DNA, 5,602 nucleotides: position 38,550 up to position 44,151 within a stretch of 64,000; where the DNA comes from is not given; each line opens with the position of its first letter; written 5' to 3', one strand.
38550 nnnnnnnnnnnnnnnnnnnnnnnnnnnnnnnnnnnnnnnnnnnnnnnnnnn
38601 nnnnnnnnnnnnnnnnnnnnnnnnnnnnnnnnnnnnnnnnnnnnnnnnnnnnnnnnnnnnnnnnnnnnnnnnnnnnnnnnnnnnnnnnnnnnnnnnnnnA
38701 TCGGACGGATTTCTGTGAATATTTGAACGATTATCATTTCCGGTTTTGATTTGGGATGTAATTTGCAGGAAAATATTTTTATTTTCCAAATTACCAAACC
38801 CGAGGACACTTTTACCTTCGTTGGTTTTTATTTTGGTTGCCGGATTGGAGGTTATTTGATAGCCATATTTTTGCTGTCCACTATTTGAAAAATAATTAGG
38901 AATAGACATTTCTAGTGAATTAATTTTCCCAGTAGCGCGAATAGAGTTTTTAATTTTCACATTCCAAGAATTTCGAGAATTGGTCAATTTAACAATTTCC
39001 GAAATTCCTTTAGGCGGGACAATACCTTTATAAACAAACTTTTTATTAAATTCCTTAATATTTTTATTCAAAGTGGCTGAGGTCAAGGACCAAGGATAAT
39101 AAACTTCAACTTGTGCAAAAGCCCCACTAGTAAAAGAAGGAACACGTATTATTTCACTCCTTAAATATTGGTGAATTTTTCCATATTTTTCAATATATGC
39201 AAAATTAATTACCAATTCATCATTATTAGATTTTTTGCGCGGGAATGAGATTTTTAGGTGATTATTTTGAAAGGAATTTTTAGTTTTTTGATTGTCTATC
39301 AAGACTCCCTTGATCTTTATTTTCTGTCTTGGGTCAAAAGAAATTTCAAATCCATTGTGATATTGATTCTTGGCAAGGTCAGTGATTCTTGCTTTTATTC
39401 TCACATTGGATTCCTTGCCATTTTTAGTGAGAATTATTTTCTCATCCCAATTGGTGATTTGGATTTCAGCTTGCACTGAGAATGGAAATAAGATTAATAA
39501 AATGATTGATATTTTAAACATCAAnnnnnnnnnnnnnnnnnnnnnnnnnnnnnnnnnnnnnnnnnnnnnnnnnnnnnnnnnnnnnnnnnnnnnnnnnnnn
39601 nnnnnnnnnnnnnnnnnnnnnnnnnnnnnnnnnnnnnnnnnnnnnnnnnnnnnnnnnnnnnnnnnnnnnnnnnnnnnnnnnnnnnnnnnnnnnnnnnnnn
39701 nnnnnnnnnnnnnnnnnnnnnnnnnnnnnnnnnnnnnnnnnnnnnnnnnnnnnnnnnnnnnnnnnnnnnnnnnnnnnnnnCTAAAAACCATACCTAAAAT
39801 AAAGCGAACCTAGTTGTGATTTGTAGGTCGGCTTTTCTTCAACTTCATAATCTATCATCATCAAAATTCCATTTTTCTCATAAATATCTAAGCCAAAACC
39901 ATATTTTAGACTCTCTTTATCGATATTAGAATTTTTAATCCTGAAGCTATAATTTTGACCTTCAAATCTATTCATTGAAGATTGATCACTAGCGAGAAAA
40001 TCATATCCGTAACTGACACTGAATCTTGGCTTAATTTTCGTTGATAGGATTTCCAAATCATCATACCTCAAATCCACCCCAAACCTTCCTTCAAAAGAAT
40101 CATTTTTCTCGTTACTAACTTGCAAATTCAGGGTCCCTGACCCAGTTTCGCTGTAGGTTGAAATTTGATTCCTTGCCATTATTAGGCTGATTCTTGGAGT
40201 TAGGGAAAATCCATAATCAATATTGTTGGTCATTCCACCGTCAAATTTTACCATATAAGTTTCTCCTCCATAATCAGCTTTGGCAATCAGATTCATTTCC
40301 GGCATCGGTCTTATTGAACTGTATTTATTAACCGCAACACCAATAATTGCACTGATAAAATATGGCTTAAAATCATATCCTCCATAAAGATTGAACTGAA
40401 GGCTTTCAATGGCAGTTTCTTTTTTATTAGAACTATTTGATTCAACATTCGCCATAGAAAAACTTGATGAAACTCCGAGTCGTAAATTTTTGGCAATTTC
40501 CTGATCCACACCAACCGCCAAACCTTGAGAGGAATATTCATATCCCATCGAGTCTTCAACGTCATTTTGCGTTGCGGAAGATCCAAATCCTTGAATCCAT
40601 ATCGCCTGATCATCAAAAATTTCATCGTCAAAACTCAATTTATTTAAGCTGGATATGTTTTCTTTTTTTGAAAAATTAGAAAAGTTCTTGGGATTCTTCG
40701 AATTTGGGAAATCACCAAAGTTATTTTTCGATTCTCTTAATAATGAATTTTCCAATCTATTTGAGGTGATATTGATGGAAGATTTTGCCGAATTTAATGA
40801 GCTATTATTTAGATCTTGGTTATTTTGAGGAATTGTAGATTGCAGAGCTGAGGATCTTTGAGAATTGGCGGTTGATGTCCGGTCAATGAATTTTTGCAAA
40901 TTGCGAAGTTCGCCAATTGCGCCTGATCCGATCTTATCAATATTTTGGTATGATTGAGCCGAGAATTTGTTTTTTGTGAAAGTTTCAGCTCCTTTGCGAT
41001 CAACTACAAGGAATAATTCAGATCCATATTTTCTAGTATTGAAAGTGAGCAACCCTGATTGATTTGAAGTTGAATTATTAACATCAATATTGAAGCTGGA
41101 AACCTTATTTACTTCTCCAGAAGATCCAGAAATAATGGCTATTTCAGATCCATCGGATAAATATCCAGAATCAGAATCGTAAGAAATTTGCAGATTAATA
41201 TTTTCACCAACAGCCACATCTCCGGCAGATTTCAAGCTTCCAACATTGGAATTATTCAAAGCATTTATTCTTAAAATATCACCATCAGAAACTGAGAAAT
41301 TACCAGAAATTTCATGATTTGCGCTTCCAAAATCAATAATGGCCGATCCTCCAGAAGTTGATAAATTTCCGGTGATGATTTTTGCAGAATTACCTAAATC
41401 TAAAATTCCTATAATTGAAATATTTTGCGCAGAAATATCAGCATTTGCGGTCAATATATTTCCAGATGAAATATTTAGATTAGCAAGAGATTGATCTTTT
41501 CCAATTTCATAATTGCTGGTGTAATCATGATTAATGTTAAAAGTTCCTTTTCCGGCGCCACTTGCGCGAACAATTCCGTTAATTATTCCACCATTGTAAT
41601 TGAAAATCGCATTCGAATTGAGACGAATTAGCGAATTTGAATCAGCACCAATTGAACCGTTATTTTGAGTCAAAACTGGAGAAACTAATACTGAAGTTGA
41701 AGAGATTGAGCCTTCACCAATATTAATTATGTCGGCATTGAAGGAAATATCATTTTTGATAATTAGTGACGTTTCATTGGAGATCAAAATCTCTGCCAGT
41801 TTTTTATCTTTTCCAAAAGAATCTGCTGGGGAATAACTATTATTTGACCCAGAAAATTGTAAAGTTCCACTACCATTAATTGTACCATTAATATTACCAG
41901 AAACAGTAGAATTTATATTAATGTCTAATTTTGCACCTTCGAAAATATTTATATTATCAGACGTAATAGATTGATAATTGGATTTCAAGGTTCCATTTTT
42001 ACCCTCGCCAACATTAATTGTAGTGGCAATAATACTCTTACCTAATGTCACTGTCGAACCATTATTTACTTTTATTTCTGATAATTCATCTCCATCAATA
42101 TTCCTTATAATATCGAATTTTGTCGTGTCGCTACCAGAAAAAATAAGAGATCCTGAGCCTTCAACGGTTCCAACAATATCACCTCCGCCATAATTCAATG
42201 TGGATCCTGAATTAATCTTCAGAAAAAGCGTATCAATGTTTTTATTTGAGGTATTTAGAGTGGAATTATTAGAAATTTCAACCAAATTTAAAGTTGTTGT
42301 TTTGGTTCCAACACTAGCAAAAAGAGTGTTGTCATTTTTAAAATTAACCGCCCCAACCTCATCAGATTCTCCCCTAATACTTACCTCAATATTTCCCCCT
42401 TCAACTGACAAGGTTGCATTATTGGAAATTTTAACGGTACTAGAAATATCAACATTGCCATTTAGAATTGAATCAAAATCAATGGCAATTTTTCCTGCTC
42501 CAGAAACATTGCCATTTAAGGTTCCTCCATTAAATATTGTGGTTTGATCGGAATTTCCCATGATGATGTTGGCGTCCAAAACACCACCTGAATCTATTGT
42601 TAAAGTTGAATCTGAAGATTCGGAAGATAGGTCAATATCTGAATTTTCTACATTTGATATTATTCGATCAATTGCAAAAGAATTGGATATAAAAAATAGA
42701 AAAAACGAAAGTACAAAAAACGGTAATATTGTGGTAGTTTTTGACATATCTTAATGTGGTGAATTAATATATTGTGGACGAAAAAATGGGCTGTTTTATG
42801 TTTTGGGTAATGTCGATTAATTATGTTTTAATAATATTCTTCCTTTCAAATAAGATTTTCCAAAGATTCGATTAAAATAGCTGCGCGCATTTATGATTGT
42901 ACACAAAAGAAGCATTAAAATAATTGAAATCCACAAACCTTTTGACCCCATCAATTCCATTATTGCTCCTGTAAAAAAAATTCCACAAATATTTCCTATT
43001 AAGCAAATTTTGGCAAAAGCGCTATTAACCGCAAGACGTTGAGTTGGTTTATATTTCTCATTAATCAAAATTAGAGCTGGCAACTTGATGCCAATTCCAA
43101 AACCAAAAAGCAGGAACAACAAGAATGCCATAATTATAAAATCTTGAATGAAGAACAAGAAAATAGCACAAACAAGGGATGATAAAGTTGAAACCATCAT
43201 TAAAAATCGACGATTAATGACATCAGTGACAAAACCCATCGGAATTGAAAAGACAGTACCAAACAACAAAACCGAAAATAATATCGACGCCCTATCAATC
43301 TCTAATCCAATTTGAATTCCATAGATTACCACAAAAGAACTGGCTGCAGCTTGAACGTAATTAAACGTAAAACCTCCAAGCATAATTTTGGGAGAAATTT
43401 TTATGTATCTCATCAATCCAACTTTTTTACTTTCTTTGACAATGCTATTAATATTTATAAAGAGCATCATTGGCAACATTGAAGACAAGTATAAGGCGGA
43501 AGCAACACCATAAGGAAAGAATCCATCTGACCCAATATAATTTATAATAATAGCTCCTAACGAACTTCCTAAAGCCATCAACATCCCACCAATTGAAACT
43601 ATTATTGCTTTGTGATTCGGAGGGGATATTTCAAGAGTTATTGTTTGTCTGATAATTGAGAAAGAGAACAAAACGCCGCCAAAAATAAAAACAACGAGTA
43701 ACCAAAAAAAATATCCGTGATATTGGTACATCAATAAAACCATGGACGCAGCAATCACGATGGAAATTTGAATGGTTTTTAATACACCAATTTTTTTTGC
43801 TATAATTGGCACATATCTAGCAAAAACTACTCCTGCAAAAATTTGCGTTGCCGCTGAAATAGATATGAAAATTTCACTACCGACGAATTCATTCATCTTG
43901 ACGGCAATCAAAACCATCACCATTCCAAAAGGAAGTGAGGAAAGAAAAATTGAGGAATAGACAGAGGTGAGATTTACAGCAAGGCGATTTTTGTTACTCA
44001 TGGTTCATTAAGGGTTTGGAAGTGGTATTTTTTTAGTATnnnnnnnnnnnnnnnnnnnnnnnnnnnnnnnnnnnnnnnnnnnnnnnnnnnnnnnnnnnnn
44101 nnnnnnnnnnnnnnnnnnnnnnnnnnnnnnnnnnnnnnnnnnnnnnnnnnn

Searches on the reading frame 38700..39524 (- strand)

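Call 67: search_protein_families(library=pfam, proteins=[window:38700-39524:-], max_evalue=1)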
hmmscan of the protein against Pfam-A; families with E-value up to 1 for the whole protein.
window:38700-39524:- (275 aa): 2 families
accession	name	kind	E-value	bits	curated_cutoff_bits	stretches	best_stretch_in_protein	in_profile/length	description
PF18482.7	Pih1_fungal_CS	-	0.038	14.9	23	1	30-118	6-87/90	Fungal Pih1 CS domain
PF03077.19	VacA2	-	0.072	13.4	27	0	245-264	9-26/60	Putative vacuolating cytotoxin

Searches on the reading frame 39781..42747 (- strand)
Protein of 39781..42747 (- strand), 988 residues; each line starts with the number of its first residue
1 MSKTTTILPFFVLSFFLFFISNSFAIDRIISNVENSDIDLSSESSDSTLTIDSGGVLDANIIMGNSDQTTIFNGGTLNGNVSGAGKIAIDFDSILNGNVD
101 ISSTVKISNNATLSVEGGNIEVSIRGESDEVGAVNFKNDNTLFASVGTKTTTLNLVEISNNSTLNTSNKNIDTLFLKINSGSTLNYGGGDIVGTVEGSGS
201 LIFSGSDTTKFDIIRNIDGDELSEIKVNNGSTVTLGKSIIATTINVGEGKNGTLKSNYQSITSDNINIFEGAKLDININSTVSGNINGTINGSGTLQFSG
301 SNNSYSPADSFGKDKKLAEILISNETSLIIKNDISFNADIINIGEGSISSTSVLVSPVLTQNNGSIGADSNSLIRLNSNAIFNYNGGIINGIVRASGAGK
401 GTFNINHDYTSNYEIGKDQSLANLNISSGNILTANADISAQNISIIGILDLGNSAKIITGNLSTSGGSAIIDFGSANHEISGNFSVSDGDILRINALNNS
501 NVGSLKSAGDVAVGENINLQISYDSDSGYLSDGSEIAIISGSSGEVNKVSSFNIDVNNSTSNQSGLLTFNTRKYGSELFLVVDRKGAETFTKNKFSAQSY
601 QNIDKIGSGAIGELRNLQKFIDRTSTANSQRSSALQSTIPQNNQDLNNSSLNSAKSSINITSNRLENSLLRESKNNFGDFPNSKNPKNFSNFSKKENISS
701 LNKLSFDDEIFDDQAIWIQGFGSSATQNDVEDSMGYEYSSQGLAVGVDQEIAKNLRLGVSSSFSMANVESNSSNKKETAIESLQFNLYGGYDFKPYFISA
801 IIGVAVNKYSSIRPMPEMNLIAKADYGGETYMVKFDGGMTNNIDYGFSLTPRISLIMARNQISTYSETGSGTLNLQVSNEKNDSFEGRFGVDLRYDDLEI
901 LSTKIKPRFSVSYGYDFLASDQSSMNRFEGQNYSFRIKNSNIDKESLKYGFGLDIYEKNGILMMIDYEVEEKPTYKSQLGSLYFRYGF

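Call 3: search_protein_families(library=pfam, proteins=[window:39781-42747:-], max_evalue=0.01)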
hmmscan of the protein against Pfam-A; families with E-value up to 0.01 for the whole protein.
window:39781-42747:- (988 aa): 1 family
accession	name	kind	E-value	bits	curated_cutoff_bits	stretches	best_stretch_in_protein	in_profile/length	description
PF03797.25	Autotransporter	-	4.4e-42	145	26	1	716-967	1-254/255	Autotransporter beta-domain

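Call 4: search_protein_families(library=ncbifam, proteins=[window:39781-42747:-], max_evalue=0.01)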
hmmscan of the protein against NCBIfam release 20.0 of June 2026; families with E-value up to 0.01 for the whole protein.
window:39781-42747:- (988 aa): 1 family
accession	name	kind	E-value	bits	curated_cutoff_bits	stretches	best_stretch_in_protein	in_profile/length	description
NF051851.1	AtpSerPepEprS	equivalog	7.7e-10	37.4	1700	1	710-942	710-942/988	autotransporter serine peptidase EprS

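Call 33: find_homologous_proteins(query=window:39781-42747:-)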
Query window:39781-42747:- (988 aa): 49 proteins with E <= 0.001 among 8000 candidates.
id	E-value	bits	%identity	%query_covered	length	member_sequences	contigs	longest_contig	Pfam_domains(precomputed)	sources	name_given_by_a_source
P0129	0.0e+0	2062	100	100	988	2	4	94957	PF03797.26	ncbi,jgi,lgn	ncbi:MAG: hypothetical protein ACJA0S_000295 [Rickettsiales bacterium]|jgi:uncharacterized protein w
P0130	0.0e+0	1246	68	93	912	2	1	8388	PF03797.26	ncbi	ncbi:MAG: hypothetical protein ACJATU_000664, partial [Rickettsiales bacterium]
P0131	0.0e+0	1183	59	99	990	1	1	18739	PF03797.26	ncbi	-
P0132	0.0e+0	1180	60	100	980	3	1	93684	PF03797.26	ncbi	-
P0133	0.0e+0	1168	59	100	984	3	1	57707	PF03797.26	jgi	-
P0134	0.0e+0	1020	54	100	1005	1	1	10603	PF03797.26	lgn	-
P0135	1.0e-282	959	51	100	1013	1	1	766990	PF03797.26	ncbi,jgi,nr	ncbi:MAG: hypothetical protein K0R25_280 [Rickettsiaceae bacterium]|jgi:uncharacterized protein with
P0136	3.1e-279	947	51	100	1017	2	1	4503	PF03797.26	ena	-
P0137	8.6e-271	919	52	99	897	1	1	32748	PF03797.26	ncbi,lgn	ncbi:MAG: autotransporter domain-containing protein [Pseudomonadota bacterium]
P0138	1.2e-269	915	52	98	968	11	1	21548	PF03797.26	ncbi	-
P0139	2.7e-251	855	48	99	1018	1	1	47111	PF03797.26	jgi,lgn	jgi:uncharacterized protein with beta-barrel porin domain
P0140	1.6e-220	753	48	84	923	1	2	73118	PF03797.26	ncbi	-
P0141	1.6e-176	607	41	100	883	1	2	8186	PF03797.26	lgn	-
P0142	9.0e-82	294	31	95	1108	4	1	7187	PF03797.26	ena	-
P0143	1.2e-72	263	32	62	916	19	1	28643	PF03797.26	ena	-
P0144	8.4e-70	254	32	62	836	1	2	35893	PF03797.26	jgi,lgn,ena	-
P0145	4.0e-69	252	32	62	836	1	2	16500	PF03797.26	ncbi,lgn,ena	-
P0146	4.0e-69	252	32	62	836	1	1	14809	PF03797.26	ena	-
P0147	2.8e-68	249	32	62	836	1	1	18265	PF03797.26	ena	-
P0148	2.8e-68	249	32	62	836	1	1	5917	PF03797.26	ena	-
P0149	3.6e-63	232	32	62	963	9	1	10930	PF03797.26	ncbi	-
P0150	3.2e-59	219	33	66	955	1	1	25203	PF03797.26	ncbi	-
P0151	3.6e-53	199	31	73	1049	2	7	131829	PF03797.26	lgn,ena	-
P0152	3.3e-52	196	27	91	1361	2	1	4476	PF03797.26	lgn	-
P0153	4.5e-45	172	29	57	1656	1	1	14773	PF03797.26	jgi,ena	-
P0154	1.3e-43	167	26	96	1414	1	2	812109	PF03797.26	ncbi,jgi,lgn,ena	jgi:outer membrane autotransporter protein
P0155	1.7e-25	108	28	30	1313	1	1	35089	PF03797.26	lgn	-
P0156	5.6e-23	99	25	38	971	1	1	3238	PF03797.26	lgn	-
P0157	2.9e-21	94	27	30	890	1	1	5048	PF03797.26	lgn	-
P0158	2.3e-18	84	29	28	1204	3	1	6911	PF03797.26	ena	-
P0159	5.8e-18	83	27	28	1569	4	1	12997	PF03797.26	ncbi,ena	-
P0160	2.5e-15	74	26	27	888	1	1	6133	PF03797.26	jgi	-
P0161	3.7e-15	73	26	38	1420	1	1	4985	PF12951.14,PF03797.26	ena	-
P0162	4.3e-15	73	24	28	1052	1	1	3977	PF03797.26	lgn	-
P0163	5.6e-15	73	29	23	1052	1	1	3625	PF03797.26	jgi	jgi:uncharacterized protein with beta-barrel porin domain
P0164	3.0e-12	64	24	24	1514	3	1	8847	PF12951.14,PF03797.26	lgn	-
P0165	3.2e-12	64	23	28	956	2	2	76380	PF03797.26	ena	-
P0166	3.4e-12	63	26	30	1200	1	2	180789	PF13018.12,PF03797.26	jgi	-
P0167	9.8e-12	62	25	52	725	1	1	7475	PF03797.26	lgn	-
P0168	4.1e-10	57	24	30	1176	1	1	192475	PF13018.12,PF03797.26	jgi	jgi:uncharacterized protein with beta-barrel porin domain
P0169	7.3e-10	56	23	54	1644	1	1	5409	PF12951.14,PF03797.26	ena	-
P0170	8.9e-10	55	21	29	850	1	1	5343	PF03797.26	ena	-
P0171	1.3e-9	55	20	29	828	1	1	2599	PF03797.26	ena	-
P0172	1.4e-9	55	20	29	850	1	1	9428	PF03797.26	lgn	-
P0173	2.4e-9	54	27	28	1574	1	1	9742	PF03797.26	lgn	-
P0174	2.8e-9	54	20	29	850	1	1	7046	PF03797.26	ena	-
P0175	4.6e-6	43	23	28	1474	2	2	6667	PF03797.26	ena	-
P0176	3.9e-5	40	31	28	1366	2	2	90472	PF12951.14,PF03797.26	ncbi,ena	-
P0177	3.2e-4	37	20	29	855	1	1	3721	PF03797.26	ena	-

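Call 34: find_encoding_contigs(protein=P0132, flank=10000, max_places=1)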
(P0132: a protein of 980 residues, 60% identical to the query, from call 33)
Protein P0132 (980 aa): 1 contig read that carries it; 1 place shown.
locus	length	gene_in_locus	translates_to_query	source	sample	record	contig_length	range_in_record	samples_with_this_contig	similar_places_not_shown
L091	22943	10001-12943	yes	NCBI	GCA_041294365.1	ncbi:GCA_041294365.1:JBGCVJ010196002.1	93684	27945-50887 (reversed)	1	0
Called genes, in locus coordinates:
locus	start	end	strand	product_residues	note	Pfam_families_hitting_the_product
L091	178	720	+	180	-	PF05198:IF3_N, PF00707:IF3_C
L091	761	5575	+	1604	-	PF21075:GDH_ACT1, PF21073:GDH_HM1, PF21076:GDH_ACT2, PF21079:GDH_HM2 (weak), PF21077:GDH_ACT3, PF21078:GDH_HM3, PF05088:Bac_GDH_CD, PF21074:GDH_C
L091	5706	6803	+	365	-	PF05222:AlaDh_PNT_N, PF02826:2-Hacid_dh_C (faint), PF01262:AlaDh_PNT_C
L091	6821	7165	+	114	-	PF11020:DUF2610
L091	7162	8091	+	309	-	PF01820:Dala_Dala_lig_N, PF02655:ATP-grasp_3 (weak), PF02786:CPSase_L_D2 (faint), PF08443:RimK (weak), PF14397:ATPgrasp_ST (faint), PF07478:Dala_Dala_lig_C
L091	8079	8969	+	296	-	PF08478:POTRA_1 (weak), PF03799:FtsQ_DivIB_C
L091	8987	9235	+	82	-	PF02700:PurS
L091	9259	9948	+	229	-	PF13507:GATase_5, PF00117:GATase, PF07685:GATase_3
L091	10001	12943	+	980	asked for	PF03797:Autotransporter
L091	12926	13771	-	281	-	PF04378:RsmJ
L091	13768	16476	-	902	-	PF00133:tRNA-synt_1, PF09334:tRNA-synt_1g, PF08264:Anticodon_1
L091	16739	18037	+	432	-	PF03447:NAD_binding_3, PF00742:Homoserine_dh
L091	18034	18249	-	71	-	PF01176:eIF-1a, PF16745:RsgA_N (weak)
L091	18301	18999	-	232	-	PF01618:MotA_ExbB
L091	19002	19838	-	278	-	-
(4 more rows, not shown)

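Call 35: find_encoding_contigs(protein=P0133, flank=10000, max_places=1)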
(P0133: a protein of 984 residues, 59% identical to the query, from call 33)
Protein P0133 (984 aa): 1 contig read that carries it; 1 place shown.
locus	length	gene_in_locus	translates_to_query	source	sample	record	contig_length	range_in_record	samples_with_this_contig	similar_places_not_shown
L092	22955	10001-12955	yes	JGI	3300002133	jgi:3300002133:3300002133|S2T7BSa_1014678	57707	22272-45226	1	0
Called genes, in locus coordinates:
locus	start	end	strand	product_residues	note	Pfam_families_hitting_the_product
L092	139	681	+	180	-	PF05198:IF3_N, PF00707:IF3_C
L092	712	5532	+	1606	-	PF21075:GDH_ACT1, PF21073:GDH_HM1, PF21076:GDH_ACT2, PF21077:GDH_ACT3, PF21078:GDH_HM3, PF05088:Bac_GDH_CD, PF21074:GDH_C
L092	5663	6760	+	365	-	PF05222:AlaDh_PNT_N, PF01262:AlaDh_PNT_C, PF02826:2-Hacid_dh_C (faint)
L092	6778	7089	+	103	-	PF11020:DUF2610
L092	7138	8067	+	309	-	PF01820:Dala_Dala_lig_N, PF02786:CPSase_L_D2 (weak), PF08443:RimK (weak), PF14397:ATPgrasp_ST (faint), PF07478:Dala_Dala_lig_C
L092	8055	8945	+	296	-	PF08478:POTRA_1 (weak), PF03799:FtsQ_DivIB_C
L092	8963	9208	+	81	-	PF02700:PurS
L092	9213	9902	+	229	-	PF13507:GATase_5, PF00117:GATase, PF07685:GATase_3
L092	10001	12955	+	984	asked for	PF03797:Autotransporter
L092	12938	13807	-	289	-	PF04378:RsmJ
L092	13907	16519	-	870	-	PF00133:tRNA-synt_1, PF09334:tRNA-synt_1g, PF08264:Anticodon_1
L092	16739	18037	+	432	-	PF03447:NAD_binding_3, PF00742:Homoserine_dh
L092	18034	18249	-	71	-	PF01176:eIF-1a, PF16745:RsgA_N (weak)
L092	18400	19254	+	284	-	-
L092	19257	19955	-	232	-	PF01618:MotA_ExbB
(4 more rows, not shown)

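Call 36: find_encoding_contigs(protein=P0130, flank=10000, max_places=1)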
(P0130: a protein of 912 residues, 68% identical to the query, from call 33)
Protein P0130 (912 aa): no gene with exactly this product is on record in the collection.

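Call 50: search_solved_structures(query=window:39781-42747:-, max_evalue=0.01)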
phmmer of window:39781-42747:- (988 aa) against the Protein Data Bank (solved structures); distinct sequences matched with E-value up to 0.01: 0.

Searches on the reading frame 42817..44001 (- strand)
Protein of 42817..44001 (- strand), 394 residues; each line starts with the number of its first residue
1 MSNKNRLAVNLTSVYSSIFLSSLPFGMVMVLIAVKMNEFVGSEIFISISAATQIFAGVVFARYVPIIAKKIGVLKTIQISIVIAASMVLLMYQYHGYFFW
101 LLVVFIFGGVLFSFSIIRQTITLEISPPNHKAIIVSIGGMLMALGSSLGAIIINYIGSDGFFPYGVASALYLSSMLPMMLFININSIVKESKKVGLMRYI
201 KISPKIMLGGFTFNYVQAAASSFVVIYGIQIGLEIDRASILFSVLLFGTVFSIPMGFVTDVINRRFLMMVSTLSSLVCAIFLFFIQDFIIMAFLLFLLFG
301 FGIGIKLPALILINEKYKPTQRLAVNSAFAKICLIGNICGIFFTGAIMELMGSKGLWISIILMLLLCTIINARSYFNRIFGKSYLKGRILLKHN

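Call 3: search_protein_families(library=pfam, proteins=[window:42817-44001:-], max_evalue=0.01)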
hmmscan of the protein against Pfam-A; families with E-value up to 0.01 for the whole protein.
window:42817-44001:- (394 aa): 1 family
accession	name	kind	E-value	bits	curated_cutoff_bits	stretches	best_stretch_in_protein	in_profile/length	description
PF07690.21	MFS_1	-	3.2e-24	85.9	33.4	2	16-330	3-335/347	Major Facilitator Superfamily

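Call 4: search_protein_families(library=ncbifam, proteins=[window:42817-44001:-], max_evalue=0.01)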
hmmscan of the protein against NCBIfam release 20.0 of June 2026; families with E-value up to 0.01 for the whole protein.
window:42817-44001:- (394 aa): 2 families
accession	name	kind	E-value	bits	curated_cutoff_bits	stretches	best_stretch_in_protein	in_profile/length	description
TIGR00880.1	2_A_01_02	superfamily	0.00025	21.2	131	1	249-370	12-133/141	multidrug resistance protein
TIGR00895.1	2A0115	subfamily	0.0032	16.4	418.55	1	233-362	47-181/398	aromatic acid/H+ symport family MFS transporter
